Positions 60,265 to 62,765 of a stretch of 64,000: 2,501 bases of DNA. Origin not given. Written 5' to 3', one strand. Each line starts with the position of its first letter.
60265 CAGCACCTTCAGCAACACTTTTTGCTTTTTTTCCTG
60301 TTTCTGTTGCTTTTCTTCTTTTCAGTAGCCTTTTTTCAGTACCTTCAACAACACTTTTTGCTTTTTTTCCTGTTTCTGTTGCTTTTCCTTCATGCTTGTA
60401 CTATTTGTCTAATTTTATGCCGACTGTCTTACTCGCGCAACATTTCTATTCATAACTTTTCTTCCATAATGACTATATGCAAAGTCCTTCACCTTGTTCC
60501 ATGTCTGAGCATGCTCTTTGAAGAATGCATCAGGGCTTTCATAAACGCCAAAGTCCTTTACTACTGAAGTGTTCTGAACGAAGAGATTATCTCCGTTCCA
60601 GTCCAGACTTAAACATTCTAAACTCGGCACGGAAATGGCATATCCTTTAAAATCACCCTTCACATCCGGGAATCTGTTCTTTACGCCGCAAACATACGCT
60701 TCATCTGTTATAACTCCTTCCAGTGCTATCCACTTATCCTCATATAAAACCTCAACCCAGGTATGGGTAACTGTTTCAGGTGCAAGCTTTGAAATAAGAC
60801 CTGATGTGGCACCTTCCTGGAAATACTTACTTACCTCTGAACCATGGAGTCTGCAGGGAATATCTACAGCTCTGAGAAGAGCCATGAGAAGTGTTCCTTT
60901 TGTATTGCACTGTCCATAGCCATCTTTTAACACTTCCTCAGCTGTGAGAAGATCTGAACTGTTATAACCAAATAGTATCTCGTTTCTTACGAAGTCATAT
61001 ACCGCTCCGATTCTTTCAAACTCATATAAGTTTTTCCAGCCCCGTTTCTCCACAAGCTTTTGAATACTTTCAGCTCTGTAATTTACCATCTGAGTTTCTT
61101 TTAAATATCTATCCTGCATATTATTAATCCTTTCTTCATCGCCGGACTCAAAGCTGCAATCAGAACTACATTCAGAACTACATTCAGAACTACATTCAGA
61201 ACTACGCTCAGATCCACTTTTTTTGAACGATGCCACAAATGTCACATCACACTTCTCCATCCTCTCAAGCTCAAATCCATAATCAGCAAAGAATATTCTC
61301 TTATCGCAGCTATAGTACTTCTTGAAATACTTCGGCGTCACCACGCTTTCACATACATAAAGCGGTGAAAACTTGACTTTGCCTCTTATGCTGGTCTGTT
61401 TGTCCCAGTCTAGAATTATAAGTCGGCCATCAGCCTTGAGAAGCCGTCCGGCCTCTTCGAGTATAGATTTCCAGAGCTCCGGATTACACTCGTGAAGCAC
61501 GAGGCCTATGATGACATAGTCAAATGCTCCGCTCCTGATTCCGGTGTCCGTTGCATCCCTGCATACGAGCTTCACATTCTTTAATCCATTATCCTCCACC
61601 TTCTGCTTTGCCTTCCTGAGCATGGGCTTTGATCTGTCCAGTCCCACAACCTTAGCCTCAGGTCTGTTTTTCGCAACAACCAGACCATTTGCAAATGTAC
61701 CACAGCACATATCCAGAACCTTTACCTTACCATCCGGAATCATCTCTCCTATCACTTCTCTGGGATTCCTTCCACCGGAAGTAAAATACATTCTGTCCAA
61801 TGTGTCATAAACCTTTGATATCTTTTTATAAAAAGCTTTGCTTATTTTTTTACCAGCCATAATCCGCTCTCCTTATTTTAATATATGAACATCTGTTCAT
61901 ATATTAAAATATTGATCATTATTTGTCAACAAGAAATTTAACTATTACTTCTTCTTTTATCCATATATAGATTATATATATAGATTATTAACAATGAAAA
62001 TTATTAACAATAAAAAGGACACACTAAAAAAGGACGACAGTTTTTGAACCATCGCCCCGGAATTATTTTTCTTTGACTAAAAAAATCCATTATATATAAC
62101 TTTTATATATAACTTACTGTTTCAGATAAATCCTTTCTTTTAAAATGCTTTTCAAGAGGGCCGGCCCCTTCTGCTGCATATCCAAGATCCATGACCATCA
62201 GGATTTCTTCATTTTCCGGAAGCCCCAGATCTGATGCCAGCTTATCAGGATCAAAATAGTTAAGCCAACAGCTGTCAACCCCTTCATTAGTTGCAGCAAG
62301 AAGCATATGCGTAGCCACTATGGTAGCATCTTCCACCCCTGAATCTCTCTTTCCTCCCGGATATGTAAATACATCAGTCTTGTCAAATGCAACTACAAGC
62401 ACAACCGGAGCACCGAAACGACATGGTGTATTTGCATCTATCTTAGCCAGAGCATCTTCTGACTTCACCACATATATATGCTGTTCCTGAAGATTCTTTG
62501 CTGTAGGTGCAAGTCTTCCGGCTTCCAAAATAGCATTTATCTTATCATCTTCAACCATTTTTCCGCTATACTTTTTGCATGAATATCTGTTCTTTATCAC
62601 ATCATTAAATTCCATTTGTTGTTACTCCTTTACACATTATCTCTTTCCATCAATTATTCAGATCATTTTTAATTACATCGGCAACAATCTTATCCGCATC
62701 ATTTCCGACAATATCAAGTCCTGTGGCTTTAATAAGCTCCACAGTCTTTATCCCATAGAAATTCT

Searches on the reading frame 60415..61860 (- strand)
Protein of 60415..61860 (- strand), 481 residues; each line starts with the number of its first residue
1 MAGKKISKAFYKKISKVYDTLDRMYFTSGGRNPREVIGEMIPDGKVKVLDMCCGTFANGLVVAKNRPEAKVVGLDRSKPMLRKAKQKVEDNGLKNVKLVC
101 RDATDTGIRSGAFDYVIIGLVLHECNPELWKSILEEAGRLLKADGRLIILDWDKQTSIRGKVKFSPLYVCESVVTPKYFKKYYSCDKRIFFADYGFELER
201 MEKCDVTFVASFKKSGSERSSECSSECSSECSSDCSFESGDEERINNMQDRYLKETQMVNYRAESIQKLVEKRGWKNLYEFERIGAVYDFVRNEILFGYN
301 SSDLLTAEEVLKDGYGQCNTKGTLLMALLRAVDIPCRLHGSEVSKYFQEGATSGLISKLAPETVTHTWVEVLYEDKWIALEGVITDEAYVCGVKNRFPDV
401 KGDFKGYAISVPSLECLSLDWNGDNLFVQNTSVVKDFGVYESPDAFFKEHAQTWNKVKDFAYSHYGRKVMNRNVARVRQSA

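Call 10: find_encoding_contigs(protein=window:60415-61860:-, flank=6000, max_places=10)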
Protein window:60415-61860:- (481 aa): no gene with exactly this product is on record in the collection.

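Call 11: search_protein_families(library=pfam, proteins=[window:60415-61860:-])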
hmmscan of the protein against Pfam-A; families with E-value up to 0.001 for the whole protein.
window:60415-61860:- (481 aa): 10 families
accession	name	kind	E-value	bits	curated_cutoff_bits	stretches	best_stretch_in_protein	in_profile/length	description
PF13649.12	Methyltransf_25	-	1.2e-18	68.1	27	1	48-145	1-97/97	Methyltransferase domain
PF13847.12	Methyltransf_31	-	6.8e-18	65.2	27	1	44-168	3-128/145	Methyltransferase domain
PF08241.18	Methyltransf_11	-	1.8e-15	57.8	21.2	1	49-149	1-95/95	Methyltransferase domain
PF01209.24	Ubie_methyltran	-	2.1e-15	57.2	20.1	1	8-158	10-160/233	ubiE/COQ5 methyltransferase family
PF01841.26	Transglut_core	-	8.2e-13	49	23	1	280-381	14-107/108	Transglutaminase-like superfamily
PF08242.18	Methyltransf_12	-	1.9e-12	48.2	30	1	49-147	1-98/98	Methyltransferase domain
PF05175.20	MTS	-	7.3e-11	42.4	23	1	45-150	32-139/170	Methyltransferase small domain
PF02390.23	Methyltransf_4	-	1e-07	32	24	1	46-105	3-62/173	Putative methyltransferase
PF01135.25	PCMT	-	1.8e-06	28.3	20.3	1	46-141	75-170/210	Protein-L-isoaspartate(D-aspartate) O-methyltransferase (PCMT)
PF13489.12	Methyltransf_23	-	1.1e-05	25.7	27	1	47-156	25-123/164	Methyltransferase domain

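Call 14: find_homologous_proteins(query=window:60415-61860:-)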
Query window:60415-61860:- (481 aa): 341 proteins with E <= 0.001 among 8000 candidates; the best 120 are listed.
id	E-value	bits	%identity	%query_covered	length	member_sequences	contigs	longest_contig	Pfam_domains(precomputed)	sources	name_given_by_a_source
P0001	0.0e+0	1066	97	100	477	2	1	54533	PF13847.13,PF13489.13,PF05175.21,PF13649.13,PF02390.24,PF01135.26,PF01209.25,PF08241.19,PF08242.19,PF01841.26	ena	-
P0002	5.2e-246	835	77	100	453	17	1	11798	PF13847.13,PF05175.21,PF13649.13,PF02390.24,PF01135.26,PF01209.25,PF08241.19,PF08242.19,PF01841.26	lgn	-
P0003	7.6e-243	825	76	100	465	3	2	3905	PF13847.13,PF13489.13,PF05175.21,PF13649.13,PF02390.24,PF01135.26,PF01209.25,PF08241.19,PF08242.19,PF01841.26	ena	-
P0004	5.1e-239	812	75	100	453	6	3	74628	PF13847.13,PF13489.13,PF05175.21,PF13649.13,PF02390.24,PF01135.26,PF01209.25,PF08241.19,PF08242.19,PF01841.26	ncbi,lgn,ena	-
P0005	2.9e-233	793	73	100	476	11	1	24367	PF13847.13,PF13489.13,PF05175.21,PF13649.13,PF02390.24,PF01209.25,PF08241.19,PF08242.19,PF01841.26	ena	-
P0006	5.9e-232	789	73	100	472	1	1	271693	PF13847.13,PF13489.13,PF05175.21,PF13649.13,PF02390.24,PF01209.25,PF08241.19,PF08242.19,PF01841.26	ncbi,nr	ncbi:Transglutaminase-like superfamily protein [Lachnospiraceae bacterium NE2001]|nr:Transglutaminas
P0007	6.2e-230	782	73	100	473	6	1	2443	PF13847.13,PF13489.13,PF05175.21,PF13649.13,PF02390.24,PF01209.25,PF08241.19,PF08242.19,PF01841.26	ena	-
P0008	6.9e-230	782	72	100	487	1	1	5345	PF13847.13,PF13489.13,PF05175.21,PF13649.13,PF02390.24,PF01209.25,PF08241.19,PF08242.19,PF01841.26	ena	-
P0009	4.1e-225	766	70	100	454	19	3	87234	PF13847.13,PF13489.13,PF05175.21,PF13649.13,PF02390.24,PF01209.25,PF08241.19,PF08242.19,PF01841.26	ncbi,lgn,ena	-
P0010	2.0e-221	754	69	100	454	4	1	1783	PF13847.13,PF13489.13,PF05175.21,PF13649.13,PF02390.24,PF01209.25,PF08241.19,PF08242.19,PF01841.26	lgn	-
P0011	1.3e-179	616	56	100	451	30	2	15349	PF13847.13,PF05175.21,PF13649.13,PF02390.24,PF01209.25,PF08241.19,PF08242.19,PF01841.26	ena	-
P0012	3.0e-169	582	68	72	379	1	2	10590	PF01841.26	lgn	-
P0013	1.5e-162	560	51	99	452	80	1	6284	PF13847.13,PF05175.21,PF13649.13,PF02390.24,PF01209.25,PF08241.19,PF08242.19,PF01841.26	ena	-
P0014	3.4e-160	552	52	98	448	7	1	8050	PF13847.13,PF05175.21,PF13649.13,PF02390.24,PF01209.25,PF08241.19,PF08242.19,PF01841.26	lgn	-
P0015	9.5e-160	551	52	99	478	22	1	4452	PF13847.13,PF13489.13,PF05175.21,PF13649.13,PF02390.24,PF01189.24,PF01135.26,PF01209.25,PF08241.19,PF08242.19,PF01841.26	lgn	-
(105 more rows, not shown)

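Call 15: find_encoding_contigs(protein=P0001, flank=8000, max_places=5)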
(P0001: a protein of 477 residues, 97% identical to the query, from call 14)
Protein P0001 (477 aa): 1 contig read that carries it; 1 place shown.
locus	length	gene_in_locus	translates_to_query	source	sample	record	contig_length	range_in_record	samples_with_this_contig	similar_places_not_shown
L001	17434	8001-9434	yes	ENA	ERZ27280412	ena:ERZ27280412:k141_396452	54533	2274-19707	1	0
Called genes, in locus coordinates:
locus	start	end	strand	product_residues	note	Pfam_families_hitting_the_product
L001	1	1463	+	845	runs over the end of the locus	PF00403:HMA, PF00122:E1-E2_ATPase, PF00702:Hydrolase, PF08282:Hydrolase_3 (faint), PF00403:HMA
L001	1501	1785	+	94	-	PF02583:Trns_repr_metal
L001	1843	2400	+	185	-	PF00300:His_Phos_1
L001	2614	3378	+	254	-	PF00005:ABC_tran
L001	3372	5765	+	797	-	PF02687:FtsX, PF12704:MacB_PCD, PF02687:FtsX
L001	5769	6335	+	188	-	PF00440:TetR_N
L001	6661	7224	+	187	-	PF02525:Flavodoxin_2, PF03358:FMN_red (weak)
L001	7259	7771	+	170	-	PF00881:Nitroreductase, PF14512:TM1586_NiRdase (faint), PF00881:Nitroreductase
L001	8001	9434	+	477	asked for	PF01209:Ubie_methyltran, PF02390:Methyltransf_4, PF05175:MTS, PF13847:Methyltransf_31, PF08241:Methyltransf_11, PF08242:Methyltransf_12, PF13649:Methyltransf_25, PF01841:Transglut_core, +2 more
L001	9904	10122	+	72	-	-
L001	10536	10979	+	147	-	PF13673:Acetyltransf_10, PF00583:Acetyltransf_1, PF13508:Acetyltransf_7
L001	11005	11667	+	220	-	PF00072:Response_reg, PF00486:Trans_reg_C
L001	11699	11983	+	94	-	-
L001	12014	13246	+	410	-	PF00512:HisKA, PF02518:HATPase_c, PF14501:HATPase_c_5 (weak)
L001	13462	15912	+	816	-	PF12704:MacB_PCD (faint), PF02687:FtsX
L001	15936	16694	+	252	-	PF00005:ABC_tran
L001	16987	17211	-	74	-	-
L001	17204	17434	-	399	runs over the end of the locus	PF00278:Orn_DAP_Arg_deC, PF02784:Orn_Arg_deC_N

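Call 16: find_encoding_contigs(protein=P0004, flank=8000, max_places=4)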
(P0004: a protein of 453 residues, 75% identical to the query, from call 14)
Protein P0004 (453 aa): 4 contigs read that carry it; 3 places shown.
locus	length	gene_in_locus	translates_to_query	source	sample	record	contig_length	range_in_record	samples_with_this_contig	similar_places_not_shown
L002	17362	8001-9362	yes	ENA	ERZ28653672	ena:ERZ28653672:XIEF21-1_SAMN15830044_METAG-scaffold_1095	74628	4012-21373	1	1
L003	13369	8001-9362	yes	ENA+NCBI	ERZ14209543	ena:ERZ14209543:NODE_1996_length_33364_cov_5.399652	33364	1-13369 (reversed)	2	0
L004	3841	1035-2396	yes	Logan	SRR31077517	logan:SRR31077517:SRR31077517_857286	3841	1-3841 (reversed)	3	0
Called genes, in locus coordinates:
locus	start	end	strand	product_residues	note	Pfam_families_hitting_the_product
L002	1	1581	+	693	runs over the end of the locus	PF00122:E1-E2_ATPase, PF00702:Hydrolase, PF12710:HAD (weak), PF08282:Hydrolase_3 (faint)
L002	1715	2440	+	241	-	PF00440:TetR_N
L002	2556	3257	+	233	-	PF00005:ABC_tran, PF13304:AAA_21 (faint)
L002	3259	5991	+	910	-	PF02687:FtsX (weak)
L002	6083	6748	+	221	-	-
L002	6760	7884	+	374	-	PF03403:PAF-AH_p_II, PF07224:Chlorophyllase (faint), PF12740:PETase (faint)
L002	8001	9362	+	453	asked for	PF01209:Ubie_methyltran, PF01135:PCMT (weak), PF05175:MTS, PF13847:Methyltransf_31, PF08241:Methyltransf_11, PF08242:Methyltransf_12, PF13649:Methyltransf_25, PF01841:Transglut_core, +2 more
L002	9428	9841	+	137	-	-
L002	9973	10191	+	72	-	-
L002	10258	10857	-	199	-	PF00440:TetR_N, PF17918:TetR_C_15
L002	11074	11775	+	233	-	PF00005:ABC_tran, PF02463:SMC_N (faint)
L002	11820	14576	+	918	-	PF02687:FtsX (weak)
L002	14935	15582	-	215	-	PF00702:Hydrolase, PF12710:HAD, PF13419:HAD_2, PF13242:Hydrolase_like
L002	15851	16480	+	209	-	PF00440:TetR_N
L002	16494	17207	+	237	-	PF02463:SMC_N (faint), PF00005:ABC_tran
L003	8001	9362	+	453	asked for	PF01209:Ubie_methyltran, PF01135:PCMT (weak), PF05175:MTS, PF13847:Methyltransf_31, PF08241:Methyltransf_11, PF08242:Methyltransf_12, PF13649:Methyltransf_25, PF01841:Transglut_core, +2 more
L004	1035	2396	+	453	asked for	PF01209:Ubie_methyltran, PF01135:PCMT (weak), PF05175:MTS, PF13847:Methyltransf_31, PF08241:Methyltransf_11, PF08242:Methyltransf_12, PF13649:Methyltransf_25, PF01841:Transglut_core, +2 more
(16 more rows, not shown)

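Call 17: find_encoding_contigs(protein=P0006, flank=8000, max_places=3)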
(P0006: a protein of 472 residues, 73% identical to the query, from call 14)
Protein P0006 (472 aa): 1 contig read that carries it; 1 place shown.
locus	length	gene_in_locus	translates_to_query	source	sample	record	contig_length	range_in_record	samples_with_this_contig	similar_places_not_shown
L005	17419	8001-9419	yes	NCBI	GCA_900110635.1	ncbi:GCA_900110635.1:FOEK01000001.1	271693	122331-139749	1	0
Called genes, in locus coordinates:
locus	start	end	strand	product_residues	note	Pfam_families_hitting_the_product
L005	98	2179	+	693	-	PF00122:E1-E2_ATPase, PF00702:Hydrolase, PF12710:HAD (weak), PF08282:Hydrolase_3 (faint)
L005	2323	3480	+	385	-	PF00990:GGDEF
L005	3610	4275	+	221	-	PF00440:TetR_N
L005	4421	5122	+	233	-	PF00005:ABC_tran, PF13304:AAA_21 (faint)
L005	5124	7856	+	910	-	PF12704:MacB_PCD (faint), PF02687:FtsX (weak)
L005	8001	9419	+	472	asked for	PF01209:Ubie_methyltran, PF13489:Methyltransf_23 (weak), PF05175:MTS, PF13847:Methyltransf_31, PF08241:Methyltransf_11, PF08242:Methyltransf_12, PF13649:Methyltransf_25, PF01841:Transglut_core, +1 more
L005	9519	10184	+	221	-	-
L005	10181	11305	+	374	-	PF03403:PAF-AH_p_II, PF07224:Chlorophyllase (faint), PF12146:Hydrolase_4 (faint)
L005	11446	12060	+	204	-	PF00440:TetR_N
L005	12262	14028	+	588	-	PF00664:ABC_membrane, PF00005:ABC_tran, PF02463:SMC_N (faint)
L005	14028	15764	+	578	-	PF00664:ABC_membrane, PF00005:ABC_tran, PF02463:SMC_N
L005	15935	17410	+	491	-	PF03572:Peptidase_S41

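Call 21: find_related_loci(query=window:60415-61860:-, collection=genome_contigs, flank=4000)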
Query window:60415-61860:- (481 aa) in genome_contigs; peptide patterns used: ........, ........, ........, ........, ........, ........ (x = any residue, [..] = any of these).
38 stretches matched a pattern; 9 encode a relative of the query (tblastn E <= 1e-3); 9 distinct loci.
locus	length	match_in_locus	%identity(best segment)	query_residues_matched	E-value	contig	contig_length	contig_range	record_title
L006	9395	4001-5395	77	1-481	0e+0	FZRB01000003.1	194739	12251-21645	Lachnospiraceae bacterium strain LC2019 genome assembly, contig: Ga0066877_103, whole genome shotgun sequence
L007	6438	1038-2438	76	1-479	0e+0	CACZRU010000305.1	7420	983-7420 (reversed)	MAG: uncultured Lachnospiraceae bacterium isolate RUG12891 genome assembly, contig: RUG12891_asm_305, whole genome shotg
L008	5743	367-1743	76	1-479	0e+0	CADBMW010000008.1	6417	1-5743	MAG: uncultured Lachnospiraceae bacterium isolate RUG14112 genome assembly, contig: RUG14112_asm_8, whole genome shotgun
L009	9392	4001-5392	72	1-481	0e+0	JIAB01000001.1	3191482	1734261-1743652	Lachnospiraceae bacterium AC2031 P158DRAFT_scf7180000000002_quiver_dupTrim_6709.1_C, whole genome shotgun sequence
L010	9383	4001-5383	73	1-481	0e+0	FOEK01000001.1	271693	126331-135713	Lachnospiraceae bacterium NE2001 genome assembly, contig: IE09DRAFT_scaffold00001.1, whole genome shotgun sequence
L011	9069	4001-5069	78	1-479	2e-111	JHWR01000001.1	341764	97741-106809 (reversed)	Lachnospiraceae bacterium YSB2008 T533DRAFT_scaffold00001.1_C, whole genome shotgun sequence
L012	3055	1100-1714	55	10-214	4e-74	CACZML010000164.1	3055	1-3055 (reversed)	MAG: Ruminococcaceae bacterium isolate RUG12748 genome assembly, contig: RUG12748_asm_164, whole genome shotgun sequence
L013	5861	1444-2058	54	10-214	3e-72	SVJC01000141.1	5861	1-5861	MAG: Oscillospiraceae bacterium isolate SIG425 NODE_195801_length_5861_cov_1.397628, whole genome shotgun sequence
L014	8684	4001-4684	46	252-479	4e-69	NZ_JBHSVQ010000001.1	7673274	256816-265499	Paenibacillus rhizoplanae strain CCM 8725 contig_1_pilon, whole genome shotgun sequence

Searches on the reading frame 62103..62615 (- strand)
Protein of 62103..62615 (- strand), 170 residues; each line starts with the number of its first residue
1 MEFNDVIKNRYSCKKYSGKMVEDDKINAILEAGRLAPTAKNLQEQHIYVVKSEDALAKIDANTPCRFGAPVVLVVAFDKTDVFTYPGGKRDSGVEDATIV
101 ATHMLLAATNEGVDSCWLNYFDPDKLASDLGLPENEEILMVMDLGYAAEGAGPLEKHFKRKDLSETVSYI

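Call 11: search_protein_families(library=pfam, proteins=[window:62103-62615:-])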
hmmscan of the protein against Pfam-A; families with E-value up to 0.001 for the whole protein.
window:62103-62615:- (170 aa): 2 families
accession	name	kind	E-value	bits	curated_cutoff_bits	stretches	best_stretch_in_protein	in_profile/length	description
PF00881.29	Nitroreductase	-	3.7e-29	102.5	23.5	2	67-146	88-167/167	Nitroreductase family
PF14512.11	TM1586_NiRdase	-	6.6e-11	42.7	27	1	94-167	81-149/215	Putative TM nitroreductase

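Call 38: find_encoding_contigs(protein=window:62103-62615:-, flank=4500, max_places=10)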
Protein window:62103-62615:- (170 aa): 7 contigs read that carry it; 4 places shown.
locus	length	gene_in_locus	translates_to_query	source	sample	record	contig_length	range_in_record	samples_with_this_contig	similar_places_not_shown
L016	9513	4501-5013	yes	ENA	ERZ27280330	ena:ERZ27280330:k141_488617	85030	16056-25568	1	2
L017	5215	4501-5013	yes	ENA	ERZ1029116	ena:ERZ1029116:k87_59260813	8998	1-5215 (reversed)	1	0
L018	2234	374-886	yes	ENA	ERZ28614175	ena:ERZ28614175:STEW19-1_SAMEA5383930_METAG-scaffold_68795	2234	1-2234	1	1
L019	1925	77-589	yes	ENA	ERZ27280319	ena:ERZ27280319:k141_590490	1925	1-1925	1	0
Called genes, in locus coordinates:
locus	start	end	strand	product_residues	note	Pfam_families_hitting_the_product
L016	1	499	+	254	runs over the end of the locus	PF00005:ABC_tran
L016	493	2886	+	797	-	PF02687:FtsX, PF12704:MacB_PCD, PF02687:FtsX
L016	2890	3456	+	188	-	PF00440:TetR_N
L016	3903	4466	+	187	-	PF02525:Flavodoxin_2, PF03358:FMN_red (weak)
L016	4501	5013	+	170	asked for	PF14512:TM1586_NiRdase (faint), PF00881:Nitroreductase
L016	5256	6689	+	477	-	PF01209:Ubie_methyltran, PF02390:Methyltransf_4, PF05175:MTS, PF13847:Methyltransf_31, PF08241:Methyltransf_11, PF08242:Methyltransf_12, PF13649:Methyltransf_25, PF01841:Transglut_core, +2 more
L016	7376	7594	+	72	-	-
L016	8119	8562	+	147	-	PF13673:Acetyltransf_10, PF00583:Acetyltransf_1, PF13508:Acetyltransf_7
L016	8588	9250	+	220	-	PF00072:Response_reg, PF00486:Trans_reg_C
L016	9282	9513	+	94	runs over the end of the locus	-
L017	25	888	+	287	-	PF00005:ABC_tran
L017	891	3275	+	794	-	PF02687:FtsX, PF12704:MacB_PCD, PF02687:FtsX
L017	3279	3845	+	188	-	PF00440:TetR_N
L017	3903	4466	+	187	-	PF02525:Flavodoxin_2, PF03358:FMN_red (weak)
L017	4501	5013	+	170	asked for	PF14512:TM1586_NiRdase (faint), PF00881:Nitroreductase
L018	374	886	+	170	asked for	PF14512:TM1586_NiRdase (faint), PF00881:Nitroreductase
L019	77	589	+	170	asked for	PF14512:TM1586_NiRdase (faint), PF00881:Nitroreductase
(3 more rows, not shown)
